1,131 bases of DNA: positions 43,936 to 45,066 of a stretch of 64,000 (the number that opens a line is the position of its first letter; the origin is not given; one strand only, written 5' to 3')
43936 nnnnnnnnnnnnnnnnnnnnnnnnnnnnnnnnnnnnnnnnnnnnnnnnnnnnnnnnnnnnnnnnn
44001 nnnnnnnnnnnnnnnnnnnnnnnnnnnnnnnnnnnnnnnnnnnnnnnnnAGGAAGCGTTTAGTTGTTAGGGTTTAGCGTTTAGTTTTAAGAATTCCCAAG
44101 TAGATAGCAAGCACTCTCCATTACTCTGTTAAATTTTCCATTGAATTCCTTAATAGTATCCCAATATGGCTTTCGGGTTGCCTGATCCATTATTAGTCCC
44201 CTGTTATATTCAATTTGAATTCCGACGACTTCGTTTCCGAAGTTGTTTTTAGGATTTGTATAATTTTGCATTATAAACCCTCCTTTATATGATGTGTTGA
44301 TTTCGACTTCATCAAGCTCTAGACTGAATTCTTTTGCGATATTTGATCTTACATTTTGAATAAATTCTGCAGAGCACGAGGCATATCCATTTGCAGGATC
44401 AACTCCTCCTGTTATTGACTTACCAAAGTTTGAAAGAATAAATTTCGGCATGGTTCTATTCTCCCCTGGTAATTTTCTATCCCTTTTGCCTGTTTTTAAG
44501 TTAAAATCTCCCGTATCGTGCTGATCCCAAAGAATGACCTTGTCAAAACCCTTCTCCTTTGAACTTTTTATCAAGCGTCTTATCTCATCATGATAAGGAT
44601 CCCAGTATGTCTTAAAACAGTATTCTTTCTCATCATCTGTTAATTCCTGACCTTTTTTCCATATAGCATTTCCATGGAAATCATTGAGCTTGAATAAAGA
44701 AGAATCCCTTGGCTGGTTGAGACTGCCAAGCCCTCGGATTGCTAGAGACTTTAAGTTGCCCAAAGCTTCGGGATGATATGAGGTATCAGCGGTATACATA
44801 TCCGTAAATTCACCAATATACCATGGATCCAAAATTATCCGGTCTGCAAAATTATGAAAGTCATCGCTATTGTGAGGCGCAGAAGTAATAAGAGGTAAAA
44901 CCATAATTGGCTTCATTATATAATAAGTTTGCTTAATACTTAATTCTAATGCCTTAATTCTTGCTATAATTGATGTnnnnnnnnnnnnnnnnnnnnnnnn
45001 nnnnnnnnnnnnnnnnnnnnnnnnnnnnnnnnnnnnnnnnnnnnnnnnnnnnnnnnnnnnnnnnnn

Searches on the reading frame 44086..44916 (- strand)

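Call 110: search_protein_families(library=pfam, proteins=[window:44086-44916:-], max_evalue=0.001)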
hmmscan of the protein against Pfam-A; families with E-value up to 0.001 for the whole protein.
window:44086-44916:- (276 aa): 1 family
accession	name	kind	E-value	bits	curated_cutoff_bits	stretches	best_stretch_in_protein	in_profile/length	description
PF05013.17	FGase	-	4.5e-17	63.4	28.9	1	70-243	78-219/219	N-formylglutamate amidohydrolase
